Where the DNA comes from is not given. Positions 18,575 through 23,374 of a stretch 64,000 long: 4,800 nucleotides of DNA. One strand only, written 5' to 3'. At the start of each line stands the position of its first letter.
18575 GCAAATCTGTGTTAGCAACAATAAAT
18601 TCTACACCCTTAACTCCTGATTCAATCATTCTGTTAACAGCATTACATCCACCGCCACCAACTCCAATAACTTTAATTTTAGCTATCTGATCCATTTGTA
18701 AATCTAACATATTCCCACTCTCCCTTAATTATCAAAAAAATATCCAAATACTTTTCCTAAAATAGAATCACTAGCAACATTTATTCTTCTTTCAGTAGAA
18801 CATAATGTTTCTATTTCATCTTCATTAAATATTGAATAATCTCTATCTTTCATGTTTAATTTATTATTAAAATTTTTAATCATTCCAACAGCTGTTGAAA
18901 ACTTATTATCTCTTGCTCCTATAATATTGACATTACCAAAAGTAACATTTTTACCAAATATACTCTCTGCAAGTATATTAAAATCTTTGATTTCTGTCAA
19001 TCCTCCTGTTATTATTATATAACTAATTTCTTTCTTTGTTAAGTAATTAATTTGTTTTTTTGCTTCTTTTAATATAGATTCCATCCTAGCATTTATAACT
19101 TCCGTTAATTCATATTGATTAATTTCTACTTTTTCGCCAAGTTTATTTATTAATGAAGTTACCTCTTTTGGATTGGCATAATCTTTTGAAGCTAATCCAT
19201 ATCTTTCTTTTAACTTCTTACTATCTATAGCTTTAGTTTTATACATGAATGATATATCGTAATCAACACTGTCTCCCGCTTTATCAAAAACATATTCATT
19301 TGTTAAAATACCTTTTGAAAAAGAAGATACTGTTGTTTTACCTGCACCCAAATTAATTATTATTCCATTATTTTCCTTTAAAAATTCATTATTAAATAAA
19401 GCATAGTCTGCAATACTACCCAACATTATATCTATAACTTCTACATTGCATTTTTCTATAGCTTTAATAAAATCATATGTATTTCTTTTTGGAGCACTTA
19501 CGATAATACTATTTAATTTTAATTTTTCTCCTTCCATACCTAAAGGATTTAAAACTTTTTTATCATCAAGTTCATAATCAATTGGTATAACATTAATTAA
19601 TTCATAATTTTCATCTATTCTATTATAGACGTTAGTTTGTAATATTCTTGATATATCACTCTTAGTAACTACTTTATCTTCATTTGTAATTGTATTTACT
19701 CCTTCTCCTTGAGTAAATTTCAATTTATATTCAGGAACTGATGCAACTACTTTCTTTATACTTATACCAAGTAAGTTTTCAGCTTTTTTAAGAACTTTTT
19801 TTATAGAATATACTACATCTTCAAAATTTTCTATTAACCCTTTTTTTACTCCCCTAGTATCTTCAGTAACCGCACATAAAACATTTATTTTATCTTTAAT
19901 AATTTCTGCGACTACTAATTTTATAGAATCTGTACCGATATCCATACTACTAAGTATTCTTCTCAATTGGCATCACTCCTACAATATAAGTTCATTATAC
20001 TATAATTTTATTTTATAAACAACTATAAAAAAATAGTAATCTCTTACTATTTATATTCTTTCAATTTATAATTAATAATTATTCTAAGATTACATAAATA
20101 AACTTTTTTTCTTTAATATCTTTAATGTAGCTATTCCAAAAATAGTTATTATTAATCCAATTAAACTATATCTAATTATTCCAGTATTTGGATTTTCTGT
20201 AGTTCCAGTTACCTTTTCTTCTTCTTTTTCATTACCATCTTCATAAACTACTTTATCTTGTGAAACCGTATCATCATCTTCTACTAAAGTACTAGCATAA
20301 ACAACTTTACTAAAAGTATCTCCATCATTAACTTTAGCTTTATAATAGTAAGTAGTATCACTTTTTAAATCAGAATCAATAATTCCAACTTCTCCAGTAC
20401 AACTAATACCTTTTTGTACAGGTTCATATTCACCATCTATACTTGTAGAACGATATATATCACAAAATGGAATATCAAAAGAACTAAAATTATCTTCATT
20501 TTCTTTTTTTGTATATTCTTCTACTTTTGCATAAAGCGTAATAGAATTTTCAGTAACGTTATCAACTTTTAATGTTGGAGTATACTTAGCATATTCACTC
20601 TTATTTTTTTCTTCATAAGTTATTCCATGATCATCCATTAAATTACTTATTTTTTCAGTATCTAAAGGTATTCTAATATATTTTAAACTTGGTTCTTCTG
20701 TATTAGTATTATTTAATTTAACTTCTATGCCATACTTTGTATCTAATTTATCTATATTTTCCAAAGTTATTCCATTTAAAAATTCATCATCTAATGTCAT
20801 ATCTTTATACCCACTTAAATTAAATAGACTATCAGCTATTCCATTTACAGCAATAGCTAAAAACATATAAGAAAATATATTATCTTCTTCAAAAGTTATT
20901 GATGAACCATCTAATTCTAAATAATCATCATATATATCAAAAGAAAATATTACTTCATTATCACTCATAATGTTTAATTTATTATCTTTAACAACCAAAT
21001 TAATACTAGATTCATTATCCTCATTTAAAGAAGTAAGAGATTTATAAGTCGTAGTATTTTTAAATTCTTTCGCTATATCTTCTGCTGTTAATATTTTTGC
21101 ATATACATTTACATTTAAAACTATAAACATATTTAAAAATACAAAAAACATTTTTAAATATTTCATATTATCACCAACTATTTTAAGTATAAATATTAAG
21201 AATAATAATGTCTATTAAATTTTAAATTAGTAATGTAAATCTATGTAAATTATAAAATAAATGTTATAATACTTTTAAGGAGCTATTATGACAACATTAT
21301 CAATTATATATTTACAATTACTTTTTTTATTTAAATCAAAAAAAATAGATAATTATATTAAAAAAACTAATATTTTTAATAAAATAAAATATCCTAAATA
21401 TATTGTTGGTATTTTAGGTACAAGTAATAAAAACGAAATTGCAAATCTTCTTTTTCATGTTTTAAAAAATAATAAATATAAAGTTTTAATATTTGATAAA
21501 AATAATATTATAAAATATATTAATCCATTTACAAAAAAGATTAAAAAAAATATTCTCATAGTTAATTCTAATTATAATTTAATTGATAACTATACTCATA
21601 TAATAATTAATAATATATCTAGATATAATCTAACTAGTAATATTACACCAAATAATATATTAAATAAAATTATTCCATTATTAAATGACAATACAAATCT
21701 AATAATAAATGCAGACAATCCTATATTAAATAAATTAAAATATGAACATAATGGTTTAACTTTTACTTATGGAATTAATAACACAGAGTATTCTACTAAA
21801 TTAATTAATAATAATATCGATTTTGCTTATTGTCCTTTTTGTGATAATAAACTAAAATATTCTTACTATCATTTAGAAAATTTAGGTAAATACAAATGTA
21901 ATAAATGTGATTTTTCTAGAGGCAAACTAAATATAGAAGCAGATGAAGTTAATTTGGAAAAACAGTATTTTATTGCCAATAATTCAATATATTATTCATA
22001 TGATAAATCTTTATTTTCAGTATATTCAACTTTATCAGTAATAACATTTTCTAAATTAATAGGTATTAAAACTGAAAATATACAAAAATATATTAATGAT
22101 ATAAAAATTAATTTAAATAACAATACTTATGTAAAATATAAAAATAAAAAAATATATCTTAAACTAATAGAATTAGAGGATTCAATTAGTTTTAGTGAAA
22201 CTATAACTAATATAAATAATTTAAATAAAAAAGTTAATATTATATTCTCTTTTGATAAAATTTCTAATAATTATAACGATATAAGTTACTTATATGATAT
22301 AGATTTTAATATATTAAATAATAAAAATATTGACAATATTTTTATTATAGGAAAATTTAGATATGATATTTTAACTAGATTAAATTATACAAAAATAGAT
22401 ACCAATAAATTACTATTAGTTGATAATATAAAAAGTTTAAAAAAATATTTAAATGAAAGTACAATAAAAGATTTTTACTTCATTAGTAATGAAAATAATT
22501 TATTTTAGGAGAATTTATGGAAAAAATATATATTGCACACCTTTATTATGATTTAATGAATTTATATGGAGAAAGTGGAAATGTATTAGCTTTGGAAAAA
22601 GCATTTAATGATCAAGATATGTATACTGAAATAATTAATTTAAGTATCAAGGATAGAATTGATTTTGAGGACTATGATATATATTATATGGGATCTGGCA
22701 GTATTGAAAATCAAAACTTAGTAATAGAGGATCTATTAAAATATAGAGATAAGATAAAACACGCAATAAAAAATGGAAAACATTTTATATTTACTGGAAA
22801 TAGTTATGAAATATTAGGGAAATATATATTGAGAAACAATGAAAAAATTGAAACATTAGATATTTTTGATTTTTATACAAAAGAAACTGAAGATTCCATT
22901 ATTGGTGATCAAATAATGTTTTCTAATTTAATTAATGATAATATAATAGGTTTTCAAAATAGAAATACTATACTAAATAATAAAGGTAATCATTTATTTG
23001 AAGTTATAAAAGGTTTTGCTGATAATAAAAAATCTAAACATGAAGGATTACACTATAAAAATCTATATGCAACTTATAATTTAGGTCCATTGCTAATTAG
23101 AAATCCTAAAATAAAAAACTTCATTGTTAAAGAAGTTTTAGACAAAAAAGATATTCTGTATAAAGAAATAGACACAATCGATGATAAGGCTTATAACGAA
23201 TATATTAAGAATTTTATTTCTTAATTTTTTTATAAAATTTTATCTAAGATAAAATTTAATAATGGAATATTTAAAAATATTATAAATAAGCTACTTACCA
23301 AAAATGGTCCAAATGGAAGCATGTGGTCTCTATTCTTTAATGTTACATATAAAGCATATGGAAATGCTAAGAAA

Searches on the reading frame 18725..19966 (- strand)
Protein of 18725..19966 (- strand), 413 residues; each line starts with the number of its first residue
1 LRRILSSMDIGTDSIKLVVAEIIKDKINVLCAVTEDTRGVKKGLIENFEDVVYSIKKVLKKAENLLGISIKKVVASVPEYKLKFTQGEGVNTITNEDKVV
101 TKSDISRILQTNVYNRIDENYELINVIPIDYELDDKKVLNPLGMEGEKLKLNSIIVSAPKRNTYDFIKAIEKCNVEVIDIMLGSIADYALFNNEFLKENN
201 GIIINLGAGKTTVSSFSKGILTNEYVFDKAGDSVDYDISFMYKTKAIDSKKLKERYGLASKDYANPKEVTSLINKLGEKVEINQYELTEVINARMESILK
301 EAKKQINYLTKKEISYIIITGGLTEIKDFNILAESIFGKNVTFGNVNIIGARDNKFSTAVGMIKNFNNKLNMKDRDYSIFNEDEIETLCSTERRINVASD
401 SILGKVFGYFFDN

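Call 101: search_protein_families(library=pfam, proteins=[window:18725-19966:-], max_evalue=0.001)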
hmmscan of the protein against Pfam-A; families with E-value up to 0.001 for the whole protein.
window:18725-19966:- (413 aa): 3 families
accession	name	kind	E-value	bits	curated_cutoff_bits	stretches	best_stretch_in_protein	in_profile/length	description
PF14450.12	FtsA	-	8.8e-16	58.9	31.8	1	203-361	2-127/127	Cell division protein FtsA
PF02491.25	SHS2_FTSA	-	3.9e-13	50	25.4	1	82-156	4-78/79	SHS2 domain inserted in FTSA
PF06723.19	MreB_Mbl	-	7.1e-05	22.2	27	0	200-338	146-298/327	MreB/Mbl protein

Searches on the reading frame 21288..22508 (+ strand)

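Call 101: search_protein_families(library=pfam, proteins=[window:21288-22508:+], max_evalue=0.001)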
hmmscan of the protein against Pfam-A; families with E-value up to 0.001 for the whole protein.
window:21288-22508:+ (406 aa): 1 family
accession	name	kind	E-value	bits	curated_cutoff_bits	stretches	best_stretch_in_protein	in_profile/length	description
PF08353.15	MurT_C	-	6.1e-15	55.6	25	1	300-399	6-104/110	MurT ligase C-terminal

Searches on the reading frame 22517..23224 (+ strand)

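Call 101: search_protein_families(library=pfam, proteins=[window:22517-23224:+], max_evalue=0.001)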
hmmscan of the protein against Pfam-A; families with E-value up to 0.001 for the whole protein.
window:22517-23224:+ (235 aa): 1 family
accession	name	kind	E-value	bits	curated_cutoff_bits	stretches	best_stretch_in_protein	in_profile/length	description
PF07685.20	GATase_3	-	2.2e-14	54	27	1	6-191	2-190/196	CobB/CobQ-like glutamine amidotransferase domain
